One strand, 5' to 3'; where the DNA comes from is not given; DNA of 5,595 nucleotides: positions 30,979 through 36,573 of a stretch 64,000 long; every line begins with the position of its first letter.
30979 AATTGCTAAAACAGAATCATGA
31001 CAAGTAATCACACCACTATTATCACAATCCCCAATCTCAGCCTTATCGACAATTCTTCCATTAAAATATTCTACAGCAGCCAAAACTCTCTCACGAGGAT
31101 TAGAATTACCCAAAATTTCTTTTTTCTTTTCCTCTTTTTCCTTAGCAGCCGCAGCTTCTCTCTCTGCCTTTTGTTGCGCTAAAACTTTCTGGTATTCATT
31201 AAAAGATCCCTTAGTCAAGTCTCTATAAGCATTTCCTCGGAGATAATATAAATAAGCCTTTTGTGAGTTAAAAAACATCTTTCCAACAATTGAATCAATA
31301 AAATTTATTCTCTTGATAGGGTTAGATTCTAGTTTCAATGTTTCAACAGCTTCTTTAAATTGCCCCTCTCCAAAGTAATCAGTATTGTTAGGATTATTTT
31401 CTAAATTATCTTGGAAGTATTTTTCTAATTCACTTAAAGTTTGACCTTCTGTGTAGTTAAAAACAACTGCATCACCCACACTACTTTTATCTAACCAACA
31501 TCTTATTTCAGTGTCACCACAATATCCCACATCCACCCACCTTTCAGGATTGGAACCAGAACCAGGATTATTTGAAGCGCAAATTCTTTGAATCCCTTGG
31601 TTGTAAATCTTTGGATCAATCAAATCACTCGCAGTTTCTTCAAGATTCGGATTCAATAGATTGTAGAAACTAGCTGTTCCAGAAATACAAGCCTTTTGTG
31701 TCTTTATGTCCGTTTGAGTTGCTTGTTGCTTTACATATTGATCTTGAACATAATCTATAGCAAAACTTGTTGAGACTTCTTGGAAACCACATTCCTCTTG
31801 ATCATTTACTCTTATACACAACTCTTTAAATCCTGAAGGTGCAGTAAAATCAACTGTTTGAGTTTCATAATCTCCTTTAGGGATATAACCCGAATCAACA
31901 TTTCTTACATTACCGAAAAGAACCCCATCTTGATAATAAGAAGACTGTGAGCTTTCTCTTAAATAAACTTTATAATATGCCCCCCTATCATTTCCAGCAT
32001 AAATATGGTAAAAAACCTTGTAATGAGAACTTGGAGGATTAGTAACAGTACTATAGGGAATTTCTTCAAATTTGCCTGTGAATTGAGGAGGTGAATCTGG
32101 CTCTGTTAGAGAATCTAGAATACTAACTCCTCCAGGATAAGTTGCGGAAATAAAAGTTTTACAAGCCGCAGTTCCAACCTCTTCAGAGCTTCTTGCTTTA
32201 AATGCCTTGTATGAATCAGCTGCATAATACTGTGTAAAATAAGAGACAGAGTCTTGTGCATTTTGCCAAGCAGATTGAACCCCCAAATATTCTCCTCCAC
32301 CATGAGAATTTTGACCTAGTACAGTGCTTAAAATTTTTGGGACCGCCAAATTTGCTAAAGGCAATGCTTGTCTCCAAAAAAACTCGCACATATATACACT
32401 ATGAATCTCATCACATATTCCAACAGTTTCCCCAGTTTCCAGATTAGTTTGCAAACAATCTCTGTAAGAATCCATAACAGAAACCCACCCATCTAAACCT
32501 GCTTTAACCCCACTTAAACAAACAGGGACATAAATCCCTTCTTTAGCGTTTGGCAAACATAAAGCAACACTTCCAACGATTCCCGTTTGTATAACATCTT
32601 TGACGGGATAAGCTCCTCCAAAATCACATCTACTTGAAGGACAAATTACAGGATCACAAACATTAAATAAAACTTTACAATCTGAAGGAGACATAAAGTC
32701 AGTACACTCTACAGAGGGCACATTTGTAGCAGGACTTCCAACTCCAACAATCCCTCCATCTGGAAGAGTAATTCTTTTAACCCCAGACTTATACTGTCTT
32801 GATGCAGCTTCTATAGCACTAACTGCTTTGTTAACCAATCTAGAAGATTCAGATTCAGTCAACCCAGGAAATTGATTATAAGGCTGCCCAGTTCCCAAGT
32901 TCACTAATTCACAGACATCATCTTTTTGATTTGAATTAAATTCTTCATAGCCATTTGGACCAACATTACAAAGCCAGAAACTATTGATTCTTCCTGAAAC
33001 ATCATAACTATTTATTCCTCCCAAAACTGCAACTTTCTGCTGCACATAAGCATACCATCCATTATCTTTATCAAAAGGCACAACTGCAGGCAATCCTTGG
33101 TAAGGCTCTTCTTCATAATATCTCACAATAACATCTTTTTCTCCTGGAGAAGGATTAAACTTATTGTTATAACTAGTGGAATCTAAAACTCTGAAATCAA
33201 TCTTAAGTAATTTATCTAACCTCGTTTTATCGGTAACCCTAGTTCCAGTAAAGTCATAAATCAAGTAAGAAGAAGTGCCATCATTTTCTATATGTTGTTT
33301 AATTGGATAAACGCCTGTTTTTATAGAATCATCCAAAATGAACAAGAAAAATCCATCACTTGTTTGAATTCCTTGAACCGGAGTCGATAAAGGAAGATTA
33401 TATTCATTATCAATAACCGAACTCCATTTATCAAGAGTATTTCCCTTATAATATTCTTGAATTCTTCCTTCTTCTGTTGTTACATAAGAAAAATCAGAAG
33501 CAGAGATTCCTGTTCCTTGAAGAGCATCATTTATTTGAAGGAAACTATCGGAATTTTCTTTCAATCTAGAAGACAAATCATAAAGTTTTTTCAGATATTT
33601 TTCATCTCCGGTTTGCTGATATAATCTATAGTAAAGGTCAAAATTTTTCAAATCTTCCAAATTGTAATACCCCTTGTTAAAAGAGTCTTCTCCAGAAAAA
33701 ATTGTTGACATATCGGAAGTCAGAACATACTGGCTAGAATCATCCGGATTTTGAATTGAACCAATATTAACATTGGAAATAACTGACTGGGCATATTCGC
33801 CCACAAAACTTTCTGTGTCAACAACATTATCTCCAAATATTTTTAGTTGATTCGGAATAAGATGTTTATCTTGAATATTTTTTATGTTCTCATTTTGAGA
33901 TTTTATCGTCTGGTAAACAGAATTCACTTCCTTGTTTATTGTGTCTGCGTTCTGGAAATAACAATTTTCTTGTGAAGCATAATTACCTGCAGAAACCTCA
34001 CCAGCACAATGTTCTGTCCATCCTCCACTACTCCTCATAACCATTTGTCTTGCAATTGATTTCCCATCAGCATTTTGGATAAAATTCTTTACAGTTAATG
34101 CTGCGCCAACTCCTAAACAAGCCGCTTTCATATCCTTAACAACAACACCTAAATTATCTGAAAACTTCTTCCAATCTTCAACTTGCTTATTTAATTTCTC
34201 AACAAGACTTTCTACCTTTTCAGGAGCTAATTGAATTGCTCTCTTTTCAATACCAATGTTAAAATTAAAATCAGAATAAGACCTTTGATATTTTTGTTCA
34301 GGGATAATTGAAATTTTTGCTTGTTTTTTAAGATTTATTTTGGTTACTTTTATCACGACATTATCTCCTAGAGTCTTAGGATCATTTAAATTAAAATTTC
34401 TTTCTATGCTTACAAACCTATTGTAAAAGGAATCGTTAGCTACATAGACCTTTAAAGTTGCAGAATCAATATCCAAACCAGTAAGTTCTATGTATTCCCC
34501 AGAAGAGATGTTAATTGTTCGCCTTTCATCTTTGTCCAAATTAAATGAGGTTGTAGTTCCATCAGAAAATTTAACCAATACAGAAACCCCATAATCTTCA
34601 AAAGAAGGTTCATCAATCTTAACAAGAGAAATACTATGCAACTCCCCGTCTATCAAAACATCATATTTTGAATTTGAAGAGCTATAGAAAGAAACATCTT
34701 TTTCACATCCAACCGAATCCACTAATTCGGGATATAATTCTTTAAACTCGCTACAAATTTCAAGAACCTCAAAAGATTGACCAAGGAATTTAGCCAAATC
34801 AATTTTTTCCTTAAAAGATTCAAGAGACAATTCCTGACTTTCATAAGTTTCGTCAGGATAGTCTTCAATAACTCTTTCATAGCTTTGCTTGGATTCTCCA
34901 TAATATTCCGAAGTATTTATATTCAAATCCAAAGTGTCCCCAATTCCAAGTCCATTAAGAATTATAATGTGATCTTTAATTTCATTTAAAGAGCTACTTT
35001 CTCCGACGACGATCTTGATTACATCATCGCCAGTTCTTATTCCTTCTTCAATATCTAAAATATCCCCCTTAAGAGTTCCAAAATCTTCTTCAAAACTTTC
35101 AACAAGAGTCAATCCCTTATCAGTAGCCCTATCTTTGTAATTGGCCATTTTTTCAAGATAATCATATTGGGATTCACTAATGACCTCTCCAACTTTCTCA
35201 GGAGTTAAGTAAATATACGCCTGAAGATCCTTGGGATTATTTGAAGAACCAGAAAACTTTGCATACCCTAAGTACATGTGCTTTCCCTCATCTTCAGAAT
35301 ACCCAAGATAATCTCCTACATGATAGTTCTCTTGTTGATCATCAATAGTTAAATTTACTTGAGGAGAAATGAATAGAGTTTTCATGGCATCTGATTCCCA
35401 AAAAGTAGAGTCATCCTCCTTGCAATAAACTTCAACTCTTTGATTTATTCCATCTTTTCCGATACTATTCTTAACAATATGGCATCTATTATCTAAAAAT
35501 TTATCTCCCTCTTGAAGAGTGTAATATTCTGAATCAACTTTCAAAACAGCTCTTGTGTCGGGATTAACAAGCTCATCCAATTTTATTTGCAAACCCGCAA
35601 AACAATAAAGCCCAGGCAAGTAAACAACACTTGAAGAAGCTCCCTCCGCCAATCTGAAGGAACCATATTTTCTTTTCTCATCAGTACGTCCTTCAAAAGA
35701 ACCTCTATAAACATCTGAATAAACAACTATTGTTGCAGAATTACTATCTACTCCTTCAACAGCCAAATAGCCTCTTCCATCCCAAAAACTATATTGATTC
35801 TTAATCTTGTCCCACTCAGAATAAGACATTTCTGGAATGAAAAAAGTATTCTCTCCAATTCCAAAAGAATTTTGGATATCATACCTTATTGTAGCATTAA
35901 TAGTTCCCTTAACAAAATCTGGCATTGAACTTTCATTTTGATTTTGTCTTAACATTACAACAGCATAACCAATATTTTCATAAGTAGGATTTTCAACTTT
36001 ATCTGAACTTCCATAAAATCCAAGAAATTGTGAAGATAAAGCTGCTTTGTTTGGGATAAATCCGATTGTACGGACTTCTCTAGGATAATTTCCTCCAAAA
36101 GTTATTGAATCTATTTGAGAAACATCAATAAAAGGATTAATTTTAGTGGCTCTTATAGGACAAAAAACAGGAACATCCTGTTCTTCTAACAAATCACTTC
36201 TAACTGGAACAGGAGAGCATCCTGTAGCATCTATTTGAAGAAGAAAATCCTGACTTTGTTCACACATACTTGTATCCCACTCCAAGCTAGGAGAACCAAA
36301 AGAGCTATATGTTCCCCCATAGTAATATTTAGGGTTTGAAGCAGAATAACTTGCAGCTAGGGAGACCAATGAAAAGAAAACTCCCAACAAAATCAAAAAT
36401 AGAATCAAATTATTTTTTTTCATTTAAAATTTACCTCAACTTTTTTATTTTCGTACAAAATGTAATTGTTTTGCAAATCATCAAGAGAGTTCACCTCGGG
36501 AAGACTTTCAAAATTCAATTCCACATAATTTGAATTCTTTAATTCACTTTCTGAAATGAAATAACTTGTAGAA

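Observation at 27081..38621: tRNA-bracketed cell-surface locus: LysM protein, 2,725-aa secreted giant, pilin-signal partner and mini membrane protein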

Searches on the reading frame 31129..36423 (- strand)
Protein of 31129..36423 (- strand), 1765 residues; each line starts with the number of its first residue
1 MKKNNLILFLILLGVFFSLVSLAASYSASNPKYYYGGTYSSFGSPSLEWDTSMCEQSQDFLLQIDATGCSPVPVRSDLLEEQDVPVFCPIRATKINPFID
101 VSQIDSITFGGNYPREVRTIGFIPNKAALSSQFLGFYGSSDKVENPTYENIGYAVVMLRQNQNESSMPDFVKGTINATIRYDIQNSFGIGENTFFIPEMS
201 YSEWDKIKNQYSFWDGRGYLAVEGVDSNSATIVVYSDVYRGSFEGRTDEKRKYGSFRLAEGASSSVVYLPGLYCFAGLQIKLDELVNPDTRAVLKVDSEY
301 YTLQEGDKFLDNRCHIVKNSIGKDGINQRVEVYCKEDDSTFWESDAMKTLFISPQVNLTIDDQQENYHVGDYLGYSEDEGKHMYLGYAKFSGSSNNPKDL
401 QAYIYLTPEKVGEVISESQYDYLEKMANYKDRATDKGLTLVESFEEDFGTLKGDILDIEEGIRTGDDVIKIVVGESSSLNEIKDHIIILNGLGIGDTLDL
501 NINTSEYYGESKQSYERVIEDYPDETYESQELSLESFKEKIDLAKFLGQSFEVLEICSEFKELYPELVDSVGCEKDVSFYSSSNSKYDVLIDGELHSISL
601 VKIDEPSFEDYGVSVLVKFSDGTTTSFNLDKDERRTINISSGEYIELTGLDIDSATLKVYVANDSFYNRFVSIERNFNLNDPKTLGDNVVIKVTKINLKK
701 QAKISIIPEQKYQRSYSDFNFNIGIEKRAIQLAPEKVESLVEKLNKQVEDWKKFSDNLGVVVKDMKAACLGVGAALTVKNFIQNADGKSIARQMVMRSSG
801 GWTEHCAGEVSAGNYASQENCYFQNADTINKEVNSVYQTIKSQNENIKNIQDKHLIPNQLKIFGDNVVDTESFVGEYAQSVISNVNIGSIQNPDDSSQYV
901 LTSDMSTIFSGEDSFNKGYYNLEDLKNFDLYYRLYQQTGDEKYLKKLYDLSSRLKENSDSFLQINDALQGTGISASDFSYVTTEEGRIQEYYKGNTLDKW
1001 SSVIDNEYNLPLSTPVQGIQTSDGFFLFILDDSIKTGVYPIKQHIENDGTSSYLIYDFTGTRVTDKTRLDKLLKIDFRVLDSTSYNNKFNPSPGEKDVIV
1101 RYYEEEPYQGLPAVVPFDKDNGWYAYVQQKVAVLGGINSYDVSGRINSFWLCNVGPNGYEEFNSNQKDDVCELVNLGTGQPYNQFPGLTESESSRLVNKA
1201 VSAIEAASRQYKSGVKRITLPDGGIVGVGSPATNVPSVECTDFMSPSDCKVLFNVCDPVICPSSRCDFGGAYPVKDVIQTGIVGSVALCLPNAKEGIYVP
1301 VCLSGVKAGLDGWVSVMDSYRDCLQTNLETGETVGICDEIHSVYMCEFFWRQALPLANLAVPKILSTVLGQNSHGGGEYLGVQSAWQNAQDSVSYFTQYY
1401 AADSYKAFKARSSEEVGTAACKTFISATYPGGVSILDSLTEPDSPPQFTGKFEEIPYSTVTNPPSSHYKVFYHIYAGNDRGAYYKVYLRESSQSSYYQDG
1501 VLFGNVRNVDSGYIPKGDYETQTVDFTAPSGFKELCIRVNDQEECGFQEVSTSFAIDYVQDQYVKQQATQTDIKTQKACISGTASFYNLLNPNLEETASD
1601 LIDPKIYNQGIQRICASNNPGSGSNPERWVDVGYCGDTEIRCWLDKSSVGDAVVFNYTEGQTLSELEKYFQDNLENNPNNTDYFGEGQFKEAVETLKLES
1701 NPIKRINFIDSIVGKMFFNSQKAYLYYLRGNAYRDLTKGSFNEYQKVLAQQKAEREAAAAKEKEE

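Call 18: find_homologous_proteins(query=window:31129-36423:-)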
Query window:31129-36423:- (1765 aa): 211 proteins with E <= 0.001 among 8000 candidates; the best 120 are listed.
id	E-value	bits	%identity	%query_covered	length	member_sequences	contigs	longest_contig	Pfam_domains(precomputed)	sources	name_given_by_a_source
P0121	0.0e+0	4041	100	100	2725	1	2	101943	PF13606.13,PF13857.13,PF12796.14,PF00023.37,PF13637.13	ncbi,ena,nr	ncbi:MAG: ankyrin repeat domain-containing protein [Nanoarchaeota archaeon]|nr:ankyrin repeat domain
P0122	0.0e+0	1687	47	98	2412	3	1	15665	-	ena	-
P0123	0.0e+0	1586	47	62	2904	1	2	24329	PF03734.20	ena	-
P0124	0.0e+0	1565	45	62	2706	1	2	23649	-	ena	-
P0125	0.0e+0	1543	45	62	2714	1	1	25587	-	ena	-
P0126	0.0e+0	1539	47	62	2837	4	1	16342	PF03734.20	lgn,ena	-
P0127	0.0e+0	1501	43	100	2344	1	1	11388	-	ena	-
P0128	0.0e+0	1498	43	98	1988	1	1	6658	-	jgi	-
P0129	0.0e+0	1497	43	100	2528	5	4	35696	-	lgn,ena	-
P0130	0.0e+0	1493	43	96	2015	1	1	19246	-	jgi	-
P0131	0.0e+0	1470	42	99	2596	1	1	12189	PF12799.14,PF13855.13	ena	-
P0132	0.0e+0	1467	42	99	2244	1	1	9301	PF01464.26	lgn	-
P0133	0.0e+0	1466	42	98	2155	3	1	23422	-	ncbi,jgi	-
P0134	0.0e+0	1451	42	99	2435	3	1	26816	-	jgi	jgi:hypothetical protein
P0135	0.0e+0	1447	42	98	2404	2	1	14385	-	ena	-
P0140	0.0e+0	1399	41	100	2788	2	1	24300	PF07759.18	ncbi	-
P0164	0.0e+0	1353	45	62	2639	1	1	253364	PF01464.26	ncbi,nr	ncbi:MAG: transglycosylase SLT domain-containing protein [Nanoarchaeota archaeon]|nr:transglycosylas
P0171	0.0e+0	1340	41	98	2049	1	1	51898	PF01464.26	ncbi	ncbi:MAG: transglycosylase SLT domain-containing protein [archaeon]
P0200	0.0e+0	1283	41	99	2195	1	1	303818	PF10030.16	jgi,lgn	jgi:hypothetical protein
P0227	0.0e+0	1247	39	98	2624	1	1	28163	PF07591.16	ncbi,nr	ncbi:MAG: Hint domain-containing protein [Candidatus Pacearchaeota archaeon]|nr:Hint domain-containi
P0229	0.0e+0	1244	38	97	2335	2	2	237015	PF10030.16,PF01464.26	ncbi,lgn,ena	-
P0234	0.0e+0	1240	38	97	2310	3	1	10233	PF01464.26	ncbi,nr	ncbi:MAG: transglycosylase SLT domain-containing protein [Nanoarchaeota archaeon]|nr:transglycosylas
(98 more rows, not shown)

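Call 35: search_solved_structures(query=A2, max_evalue=10, show_alignments=3)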
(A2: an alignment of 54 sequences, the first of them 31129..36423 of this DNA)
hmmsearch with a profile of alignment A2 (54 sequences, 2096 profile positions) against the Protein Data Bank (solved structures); distinct sequences matched with E-value up to 10: 0.

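Call 46: search_protein_families(library=pfam, proteins=[P0200, P0229, P0140, P0227], max_evalue=0.01)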
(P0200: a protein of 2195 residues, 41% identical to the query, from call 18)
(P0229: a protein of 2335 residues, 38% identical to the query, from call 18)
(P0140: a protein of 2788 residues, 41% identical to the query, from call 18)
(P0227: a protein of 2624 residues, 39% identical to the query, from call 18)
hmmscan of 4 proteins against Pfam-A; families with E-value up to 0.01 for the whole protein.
P0200 (2195 aa): 1 family
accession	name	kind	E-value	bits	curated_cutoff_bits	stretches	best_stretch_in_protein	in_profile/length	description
PF10030.15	DUF2272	-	2.2e-05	24.8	27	1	2053-2164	44-162/191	Uncharacterized protein conserved in bacteria (DUF2272)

P0229 (2335 aa): 2 families
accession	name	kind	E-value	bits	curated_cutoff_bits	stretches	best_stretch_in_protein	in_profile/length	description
PF10030.15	DUF2272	-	3.6e-13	50.2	27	1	2210-2317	45-163/191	Uncharacterized protein conserved in bacteria (DUF2272)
PF01464.25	SLT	-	1.3e-12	47.8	21.3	1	2002-2106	2-103/117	Transglycosylase SLT domain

P0140 (2788 aa): 2 families
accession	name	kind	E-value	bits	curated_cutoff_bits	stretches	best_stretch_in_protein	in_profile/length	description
PF07759.17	DUF1615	-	1.7e-20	73.9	25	1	2573-2765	114-305/319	Protein of unknown function (DUF1615)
PF01464.25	SLT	-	6.3e-05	23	21.3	1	2514-2666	9-108/117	Transglycosylase SLT domain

P0227 (2624 aa): 2 families
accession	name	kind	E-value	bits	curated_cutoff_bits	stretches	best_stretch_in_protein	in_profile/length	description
PF07591.16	PT-HINT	-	3.9e-12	47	27.7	1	2186-2318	2-136/137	Pretoxin HINT domain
PF14890.11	Intein_splicing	-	0.0041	17.4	35.8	1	2195-2318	12-155/155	Intein splicing domain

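Call 79: find_encoding_contigs(protein=P0122, flank=5000, max_places=2)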
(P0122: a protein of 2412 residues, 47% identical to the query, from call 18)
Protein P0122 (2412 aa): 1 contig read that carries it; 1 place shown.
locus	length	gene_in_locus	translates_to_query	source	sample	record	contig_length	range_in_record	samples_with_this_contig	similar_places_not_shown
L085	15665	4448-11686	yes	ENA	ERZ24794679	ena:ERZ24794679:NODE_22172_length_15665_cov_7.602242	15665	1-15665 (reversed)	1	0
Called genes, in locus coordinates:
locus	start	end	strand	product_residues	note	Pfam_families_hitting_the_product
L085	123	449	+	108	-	PF01906:YbjQ_1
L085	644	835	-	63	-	-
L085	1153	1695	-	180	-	PF01015:Ribosomal_S3Ae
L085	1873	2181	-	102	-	-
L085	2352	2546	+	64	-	-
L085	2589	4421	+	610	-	-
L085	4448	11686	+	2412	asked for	-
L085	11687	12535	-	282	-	PF01476:LysM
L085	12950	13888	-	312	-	PF08271:Zn_Ribbon_TF, PF00134:Cyclin_N (faint), PF00382:TFIIB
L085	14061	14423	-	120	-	PF01201:Ribosomal_S8e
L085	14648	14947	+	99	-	-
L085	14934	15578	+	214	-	PF01609:DDE_Tnp_1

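Call 84: search_protein_families(library=pfam, proteins=[L085:11687-12535:-], max_evalue=0.01)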
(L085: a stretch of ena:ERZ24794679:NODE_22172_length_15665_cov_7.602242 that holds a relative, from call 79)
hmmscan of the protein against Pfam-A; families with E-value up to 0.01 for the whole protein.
L085:11687-12535:- (282 aa): 1 family
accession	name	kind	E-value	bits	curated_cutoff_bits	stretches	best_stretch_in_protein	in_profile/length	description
PF01476.26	LysM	-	1.6e-13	50.8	20.9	1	236-278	1-43/43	LysM domain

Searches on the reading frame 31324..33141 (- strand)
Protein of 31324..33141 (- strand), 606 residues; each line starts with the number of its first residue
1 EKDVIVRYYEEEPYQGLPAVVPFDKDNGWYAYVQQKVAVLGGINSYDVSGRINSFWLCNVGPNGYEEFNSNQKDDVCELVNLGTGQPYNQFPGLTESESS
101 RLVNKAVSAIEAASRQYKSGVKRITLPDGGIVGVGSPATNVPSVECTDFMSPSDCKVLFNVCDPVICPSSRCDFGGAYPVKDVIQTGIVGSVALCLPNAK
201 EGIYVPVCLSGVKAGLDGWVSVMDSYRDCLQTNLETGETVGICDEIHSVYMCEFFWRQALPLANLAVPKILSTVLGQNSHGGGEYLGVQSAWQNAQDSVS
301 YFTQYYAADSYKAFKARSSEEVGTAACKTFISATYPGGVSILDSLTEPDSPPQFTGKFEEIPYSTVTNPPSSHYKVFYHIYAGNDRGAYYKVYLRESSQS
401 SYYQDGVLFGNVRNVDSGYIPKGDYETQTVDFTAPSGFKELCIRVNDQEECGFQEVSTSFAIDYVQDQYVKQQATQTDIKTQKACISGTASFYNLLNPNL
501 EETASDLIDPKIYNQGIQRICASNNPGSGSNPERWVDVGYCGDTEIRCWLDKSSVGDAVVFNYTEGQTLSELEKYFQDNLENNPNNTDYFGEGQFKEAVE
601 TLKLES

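Call 56: search_protein_representatives(alignment_id=A5)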
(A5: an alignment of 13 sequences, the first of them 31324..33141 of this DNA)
Query: 13 sequences, 603 profile positions. Proteins with E-value up to 0.001 (for the whole library): 1100; up to 1e-10: 1052; up to 1e-30: 967. The best 150 are listed.
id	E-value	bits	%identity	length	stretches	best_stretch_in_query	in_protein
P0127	0.0e+00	1074.1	-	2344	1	1-602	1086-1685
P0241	0.0e+00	1066.4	-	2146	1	2-600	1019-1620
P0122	0.0e+00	1063.9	-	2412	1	1-602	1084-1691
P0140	0.0e+00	1058.7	-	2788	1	1-602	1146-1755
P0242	0.0e+00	1057.0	-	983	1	3-600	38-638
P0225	0.0e+00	1048.0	-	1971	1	2-603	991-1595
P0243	0.0e+00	1047.1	-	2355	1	2-602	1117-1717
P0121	0.0e+00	1044.9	-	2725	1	2-601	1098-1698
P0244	0.0e+00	1043.4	-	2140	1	4-600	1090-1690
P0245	0.0e+00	1041.3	-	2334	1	2-601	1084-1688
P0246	0.0e+00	1039.1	-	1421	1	1-602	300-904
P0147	0.0e+00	1029.4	-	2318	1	1-602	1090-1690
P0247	0.0e+00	1027.2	-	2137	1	1-599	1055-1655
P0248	0.0e+00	1024.9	-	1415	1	1-595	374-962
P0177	0.0e+00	1024.6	-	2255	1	2-600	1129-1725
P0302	2.4e-280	947.9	-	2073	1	4-601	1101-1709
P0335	3.1e-272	921.1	-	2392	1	2-602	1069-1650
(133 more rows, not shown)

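Call 105: search_dna_similar(query=window:31324-33141:-, collection=phages, mode=protein, max_evalue=0.001, max_rows=5)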
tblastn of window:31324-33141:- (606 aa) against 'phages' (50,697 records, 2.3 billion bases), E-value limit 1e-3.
No match.

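Call 106: search_dna_similar(query=window:31324-33141:-, collection=plasmids, mode=protein, max_evalue=0.001, max_rows=5)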
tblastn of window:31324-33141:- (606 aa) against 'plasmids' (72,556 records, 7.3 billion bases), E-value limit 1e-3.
No match.
